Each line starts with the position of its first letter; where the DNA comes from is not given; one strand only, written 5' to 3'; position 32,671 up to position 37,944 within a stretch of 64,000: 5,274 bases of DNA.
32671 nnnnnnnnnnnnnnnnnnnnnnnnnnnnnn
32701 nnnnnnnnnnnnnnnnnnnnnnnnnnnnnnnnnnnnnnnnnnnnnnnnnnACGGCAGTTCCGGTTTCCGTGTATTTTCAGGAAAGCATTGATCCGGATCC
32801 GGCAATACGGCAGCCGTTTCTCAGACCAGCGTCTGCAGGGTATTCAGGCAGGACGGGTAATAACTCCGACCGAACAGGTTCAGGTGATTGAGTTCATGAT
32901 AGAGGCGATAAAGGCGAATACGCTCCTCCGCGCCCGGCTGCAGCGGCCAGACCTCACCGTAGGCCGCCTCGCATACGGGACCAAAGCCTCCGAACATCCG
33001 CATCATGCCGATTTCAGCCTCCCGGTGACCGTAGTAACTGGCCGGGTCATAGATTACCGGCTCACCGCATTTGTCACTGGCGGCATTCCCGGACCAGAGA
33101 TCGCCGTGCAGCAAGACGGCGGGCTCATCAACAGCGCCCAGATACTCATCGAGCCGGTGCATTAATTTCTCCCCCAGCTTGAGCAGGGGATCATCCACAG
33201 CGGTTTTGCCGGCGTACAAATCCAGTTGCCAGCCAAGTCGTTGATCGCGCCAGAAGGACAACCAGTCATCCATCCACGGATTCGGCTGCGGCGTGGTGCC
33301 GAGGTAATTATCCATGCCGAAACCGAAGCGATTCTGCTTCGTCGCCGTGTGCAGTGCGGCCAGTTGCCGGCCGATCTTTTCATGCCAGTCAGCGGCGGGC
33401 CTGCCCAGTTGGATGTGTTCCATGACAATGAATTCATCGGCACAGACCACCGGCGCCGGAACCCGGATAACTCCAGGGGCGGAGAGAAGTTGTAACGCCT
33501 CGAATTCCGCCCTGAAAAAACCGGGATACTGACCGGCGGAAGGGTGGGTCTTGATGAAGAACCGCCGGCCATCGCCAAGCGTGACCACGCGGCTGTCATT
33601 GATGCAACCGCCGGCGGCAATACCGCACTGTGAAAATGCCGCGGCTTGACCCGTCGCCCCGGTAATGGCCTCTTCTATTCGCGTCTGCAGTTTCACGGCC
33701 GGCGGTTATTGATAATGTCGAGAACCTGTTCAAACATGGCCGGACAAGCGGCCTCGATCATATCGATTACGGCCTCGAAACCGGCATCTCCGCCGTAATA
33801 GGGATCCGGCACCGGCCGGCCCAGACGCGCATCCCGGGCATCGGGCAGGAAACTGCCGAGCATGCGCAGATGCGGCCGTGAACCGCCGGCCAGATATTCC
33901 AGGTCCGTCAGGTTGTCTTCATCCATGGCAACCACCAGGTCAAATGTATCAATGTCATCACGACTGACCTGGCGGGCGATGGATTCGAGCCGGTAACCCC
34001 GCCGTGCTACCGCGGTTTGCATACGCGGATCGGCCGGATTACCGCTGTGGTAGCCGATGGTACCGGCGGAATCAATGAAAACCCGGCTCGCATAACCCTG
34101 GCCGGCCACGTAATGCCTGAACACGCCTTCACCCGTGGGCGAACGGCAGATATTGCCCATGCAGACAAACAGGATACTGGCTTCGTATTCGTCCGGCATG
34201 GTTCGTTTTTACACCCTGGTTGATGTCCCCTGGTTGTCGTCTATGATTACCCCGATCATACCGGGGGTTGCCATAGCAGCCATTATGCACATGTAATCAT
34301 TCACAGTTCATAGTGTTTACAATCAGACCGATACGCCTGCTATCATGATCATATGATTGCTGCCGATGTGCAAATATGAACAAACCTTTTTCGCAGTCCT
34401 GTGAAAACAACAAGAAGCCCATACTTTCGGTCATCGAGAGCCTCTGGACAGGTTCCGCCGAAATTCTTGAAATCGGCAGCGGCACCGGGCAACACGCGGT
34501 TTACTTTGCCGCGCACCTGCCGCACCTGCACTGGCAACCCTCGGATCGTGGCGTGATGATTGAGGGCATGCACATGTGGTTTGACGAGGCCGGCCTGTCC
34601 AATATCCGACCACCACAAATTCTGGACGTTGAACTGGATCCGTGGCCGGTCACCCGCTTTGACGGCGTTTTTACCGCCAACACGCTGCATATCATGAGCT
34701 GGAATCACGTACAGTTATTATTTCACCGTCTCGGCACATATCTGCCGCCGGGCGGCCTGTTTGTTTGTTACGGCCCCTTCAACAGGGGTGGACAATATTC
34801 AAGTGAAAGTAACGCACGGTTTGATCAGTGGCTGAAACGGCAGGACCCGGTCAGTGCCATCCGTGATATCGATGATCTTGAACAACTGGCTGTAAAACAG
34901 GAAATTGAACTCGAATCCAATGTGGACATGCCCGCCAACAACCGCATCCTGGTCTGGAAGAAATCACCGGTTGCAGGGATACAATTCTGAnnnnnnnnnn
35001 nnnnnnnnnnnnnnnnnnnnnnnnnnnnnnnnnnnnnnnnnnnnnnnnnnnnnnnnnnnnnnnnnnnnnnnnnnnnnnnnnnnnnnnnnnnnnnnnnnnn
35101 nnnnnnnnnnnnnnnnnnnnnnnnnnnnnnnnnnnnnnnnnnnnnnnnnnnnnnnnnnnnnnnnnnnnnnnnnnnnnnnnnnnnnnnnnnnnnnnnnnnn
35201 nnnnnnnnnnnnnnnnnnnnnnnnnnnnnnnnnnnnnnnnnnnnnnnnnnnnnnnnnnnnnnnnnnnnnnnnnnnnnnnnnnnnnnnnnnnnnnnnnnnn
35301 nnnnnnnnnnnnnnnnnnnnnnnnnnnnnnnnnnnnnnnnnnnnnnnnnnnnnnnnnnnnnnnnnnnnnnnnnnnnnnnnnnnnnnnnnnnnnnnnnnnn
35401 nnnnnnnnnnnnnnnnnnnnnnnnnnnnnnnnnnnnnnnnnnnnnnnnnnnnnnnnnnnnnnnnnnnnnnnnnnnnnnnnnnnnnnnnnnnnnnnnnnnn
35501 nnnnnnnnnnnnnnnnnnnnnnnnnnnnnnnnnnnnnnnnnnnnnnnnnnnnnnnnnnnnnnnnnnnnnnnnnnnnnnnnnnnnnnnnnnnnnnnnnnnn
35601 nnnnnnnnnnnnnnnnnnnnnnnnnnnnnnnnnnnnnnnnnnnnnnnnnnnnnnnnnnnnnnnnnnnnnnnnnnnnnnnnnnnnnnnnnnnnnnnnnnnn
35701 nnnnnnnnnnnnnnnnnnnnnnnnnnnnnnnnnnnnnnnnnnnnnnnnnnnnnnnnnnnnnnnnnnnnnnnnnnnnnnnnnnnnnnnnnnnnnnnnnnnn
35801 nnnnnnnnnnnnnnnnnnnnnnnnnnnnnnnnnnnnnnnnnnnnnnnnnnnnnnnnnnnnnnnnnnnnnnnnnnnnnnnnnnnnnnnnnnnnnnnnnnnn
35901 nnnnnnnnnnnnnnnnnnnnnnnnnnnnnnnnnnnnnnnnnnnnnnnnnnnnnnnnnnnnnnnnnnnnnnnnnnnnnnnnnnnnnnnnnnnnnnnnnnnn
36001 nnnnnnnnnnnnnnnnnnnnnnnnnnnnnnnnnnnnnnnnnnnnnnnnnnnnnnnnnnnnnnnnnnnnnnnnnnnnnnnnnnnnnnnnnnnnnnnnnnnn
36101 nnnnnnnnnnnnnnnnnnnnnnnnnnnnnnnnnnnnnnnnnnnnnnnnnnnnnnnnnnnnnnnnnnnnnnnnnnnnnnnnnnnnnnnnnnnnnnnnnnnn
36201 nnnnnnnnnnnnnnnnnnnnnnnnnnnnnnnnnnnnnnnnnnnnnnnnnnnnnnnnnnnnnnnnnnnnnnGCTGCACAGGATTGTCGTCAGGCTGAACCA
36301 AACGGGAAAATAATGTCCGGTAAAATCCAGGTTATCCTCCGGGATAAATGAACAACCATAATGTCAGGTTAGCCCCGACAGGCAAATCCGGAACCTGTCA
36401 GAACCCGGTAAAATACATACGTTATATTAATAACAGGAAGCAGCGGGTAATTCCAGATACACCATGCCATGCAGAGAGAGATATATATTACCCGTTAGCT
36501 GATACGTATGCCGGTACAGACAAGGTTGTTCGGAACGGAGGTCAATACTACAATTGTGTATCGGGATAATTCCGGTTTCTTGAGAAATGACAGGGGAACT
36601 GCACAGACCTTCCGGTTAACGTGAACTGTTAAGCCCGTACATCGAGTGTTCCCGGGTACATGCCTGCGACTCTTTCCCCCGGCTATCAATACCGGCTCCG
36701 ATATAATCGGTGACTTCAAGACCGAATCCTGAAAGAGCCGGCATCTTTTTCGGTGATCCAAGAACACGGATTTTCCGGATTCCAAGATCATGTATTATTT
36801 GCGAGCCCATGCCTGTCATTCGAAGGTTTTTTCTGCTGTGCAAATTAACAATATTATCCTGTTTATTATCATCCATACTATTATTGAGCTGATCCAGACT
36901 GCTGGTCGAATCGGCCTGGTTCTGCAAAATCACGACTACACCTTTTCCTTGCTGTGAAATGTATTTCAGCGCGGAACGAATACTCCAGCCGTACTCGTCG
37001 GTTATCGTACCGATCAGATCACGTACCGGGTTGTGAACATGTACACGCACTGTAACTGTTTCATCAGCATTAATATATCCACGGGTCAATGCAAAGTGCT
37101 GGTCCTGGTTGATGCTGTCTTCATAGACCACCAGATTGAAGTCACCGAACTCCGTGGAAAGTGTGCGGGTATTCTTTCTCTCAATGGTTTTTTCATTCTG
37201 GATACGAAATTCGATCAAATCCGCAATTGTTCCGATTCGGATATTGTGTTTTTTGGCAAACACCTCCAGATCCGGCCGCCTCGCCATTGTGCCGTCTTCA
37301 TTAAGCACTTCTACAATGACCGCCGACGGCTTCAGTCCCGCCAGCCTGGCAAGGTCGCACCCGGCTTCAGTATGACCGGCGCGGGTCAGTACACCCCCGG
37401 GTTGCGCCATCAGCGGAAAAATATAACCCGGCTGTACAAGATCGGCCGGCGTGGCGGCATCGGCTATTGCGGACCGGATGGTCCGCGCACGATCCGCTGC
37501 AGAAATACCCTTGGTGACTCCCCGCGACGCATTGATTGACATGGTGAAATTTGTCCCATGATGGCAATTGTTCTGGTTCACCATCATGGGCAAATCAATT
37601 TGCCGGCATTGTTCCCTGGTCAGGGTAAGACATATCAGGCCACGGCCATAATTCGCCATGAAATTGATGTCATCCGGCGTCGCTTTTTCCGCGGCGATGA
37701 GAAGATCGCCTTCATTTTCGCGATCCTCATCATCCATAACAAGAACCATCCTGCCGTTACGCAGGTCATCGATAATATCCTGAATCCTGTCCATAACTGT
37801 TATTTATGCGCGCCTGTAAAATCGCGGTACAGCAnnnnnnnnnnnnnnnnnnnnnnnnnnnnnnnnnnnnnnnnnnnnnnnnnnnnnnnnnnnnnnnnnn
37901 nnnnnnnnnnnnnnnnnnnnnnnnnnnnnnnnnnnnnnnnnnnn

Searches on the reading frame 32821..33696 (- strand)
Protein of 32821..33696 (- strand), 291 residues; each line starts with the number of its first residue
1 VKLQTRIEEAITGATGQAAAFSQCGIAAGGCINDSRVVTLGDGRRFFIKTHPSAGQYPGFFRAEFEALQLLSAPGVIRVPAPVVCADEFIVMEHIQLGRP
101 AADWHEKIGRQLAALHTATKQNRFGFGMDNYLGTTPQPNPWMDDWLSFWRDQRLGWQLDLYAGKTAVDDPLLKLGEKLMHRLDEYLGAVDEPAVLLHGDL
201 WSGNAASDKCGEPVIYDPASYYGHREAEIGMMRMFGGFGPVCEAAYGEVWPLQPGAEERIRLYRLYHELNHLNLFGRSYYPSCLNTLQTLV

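Call 3: search_protein_families(library=pfam, proteins=[window:32821-33696:-], max_evalue=1)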
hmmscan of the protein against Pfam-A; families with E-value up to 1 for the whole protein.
window:32821-33696:- (291 aa): 4 families
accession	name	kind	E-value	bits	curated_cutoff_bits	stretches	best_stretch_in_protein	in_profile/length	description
PF03881.20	Fructosamin_kin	-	2.3e-80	270.4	22.4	1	5-289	3-284/288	Fructosamine kinase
PF01636.29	APH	-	8.1e-14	52.4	23.2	1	28-246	6-225/239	Phosphotransferase enzyme family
PF01163.29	RIO1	-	0.0015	18.6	22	1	62-103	56-97/187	RIO domain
PF02958.26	EcKL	-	0.32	10.7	22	1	171-204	192-226/294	Ecdysteroid kinase-like family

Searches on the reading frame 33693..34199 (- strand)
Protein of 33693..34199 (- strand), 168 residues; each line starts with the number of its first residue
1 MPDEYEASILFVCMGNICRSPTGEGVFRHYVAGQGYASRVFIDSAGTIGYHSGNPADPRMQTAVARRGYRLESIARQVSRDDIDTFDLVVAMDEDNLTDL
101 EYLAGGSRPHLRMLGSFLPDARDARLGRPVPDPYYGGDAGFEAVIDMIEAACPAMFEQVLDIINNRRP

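Call 3: search_protein_families(library=pfam, proteins=[window:33693-34199:-], max_evalue=1)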
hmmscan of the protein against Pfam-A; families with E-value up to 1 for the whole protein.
window:33693-34199:- (168 aa): 2 families
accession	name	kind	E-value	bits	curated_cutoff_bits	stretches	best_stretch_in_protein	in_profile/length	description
PF01451.26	LMWPc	-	2e-39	135.5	23.2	1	9-155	1-143/144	Low molecular weight phosphotyrosine protein phosphatase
PF19222.5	Noda_Vmethyltr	-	0.14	12.3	30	1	41-111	27-97/148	Nodavirus Vmethyltransferase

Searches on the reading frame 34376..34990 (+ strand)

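Call 3: search_protein_families(library=pfam, proteins=[window:34376-34990:+], max_evalue=1)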
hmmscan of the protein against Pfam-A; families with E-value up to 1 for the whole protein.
window:34376-34990:+ (204 aa): 6 families
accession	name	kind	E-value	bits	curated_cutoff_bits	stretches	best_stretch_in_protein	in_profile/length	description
PF06080.18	DUF938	-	1.3e-66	224.7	27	1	3-196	1-202/202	Protein of unknown function (DUF938)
PF13649.12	Methyltransf_25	-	2e-06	28.9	27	1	30-127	1-97/97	Methyltransferase domain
PF08242.18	Methyltransf_12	-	0.00062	20.9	30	1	88-129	64-98/98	Methyltransferase domain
PF08241.18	Methyltransf_11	-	0.0012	19.9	21.2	1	31-131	1-95/95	Methyltransferase domain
PF13489.12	Methyltransf_23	-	0.0014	18.8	27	1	27-153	23-133/164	Methyltransferase domain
PF10294.15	Methyltransf_16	-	0.021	15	21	1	27-67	47-87/174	Lysine methyltransferase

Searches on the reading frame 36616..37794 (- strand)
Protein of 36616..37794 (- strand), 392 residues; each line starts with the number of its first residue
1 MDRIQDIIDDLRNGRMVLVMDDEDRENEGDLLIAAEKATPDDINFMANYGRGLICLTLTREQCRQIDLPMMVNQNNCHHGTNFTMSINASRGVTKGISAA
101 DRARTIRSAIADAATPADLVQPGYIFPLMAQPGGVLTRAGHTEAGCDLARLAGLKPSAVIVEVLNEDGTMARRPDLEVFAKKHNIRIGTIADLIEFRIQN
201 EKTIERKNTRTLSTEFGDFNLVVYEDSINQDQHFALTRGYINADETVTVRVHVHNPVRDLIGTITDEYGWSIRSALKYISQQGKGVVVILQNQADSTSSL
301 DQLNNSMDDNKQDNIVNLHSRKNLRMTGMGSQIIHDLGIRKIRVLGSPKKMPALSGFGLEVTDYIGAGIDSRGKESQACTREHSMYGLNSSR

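Call 66: find_homologous_proteins(query=window:36616-37794:-, max_evalue=1e-50)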
Query window:36616-37794:- (392 aa): 8000 proteins with E <= 1e-50 among 8000 candidates; the best 120 are listed.
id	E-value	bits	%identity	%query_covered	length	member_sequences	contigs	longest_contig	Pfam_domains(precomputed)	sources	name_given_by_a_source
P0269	9.5e-259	876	100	100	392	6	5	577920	PF00925.26,PF00926.25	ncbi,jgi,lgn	jgi:3,4-dihydroxy 2-butanone 4-phosphate synthase/GTP cyclohydrolase II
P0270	9.2e-171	586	68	93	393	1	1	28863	PF00925.26,PF00926.25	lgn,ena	-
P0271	2.7e-164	565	66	95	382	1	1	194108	PF00925.26,PF00926.25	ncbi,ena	-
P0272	3.4e-164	564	63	99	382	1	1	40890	PF00925.26,PF00926.25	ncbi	-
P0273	2.0e-163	562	67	93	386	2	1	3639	PF00925.26,PF00926.25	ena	-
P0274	3.8e-160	551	65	93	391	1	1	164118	PF00925.26,PF00926.25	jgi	jgi:3,4-dihydroxy 2-butanone 4-phosphate synthase / GTP cyclohydrolase II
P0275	1.2e-159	549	65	95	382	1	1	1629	PF00925.26,PF00926.25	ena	-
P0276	1.0e-158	546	65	94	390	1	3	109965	PF00925.26,PF00926.25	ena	-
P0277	2.8e-157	542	65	93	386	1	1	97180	PF00925.26,PF00926.25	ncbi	-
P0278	2.8e-154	532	63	93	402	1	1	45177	PF00925.26,PF00926.25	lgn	-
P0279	1.1e-149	517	62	93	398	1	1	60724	PF00925.26,PF00926.25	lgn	-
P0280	2.6e-149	515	60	93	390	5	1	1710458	PF00925.26,PF00926.25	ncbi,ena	-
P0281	1.2e-148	513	60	98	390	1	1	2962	PF00925.26,PF00926.25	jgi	-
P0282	3.4e-146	505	59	96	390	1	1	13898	PF00925.26,PF00926.25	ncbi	-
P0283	4.2e-143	495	61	93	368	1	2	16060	PF00925.26,PF00926.25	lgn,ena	-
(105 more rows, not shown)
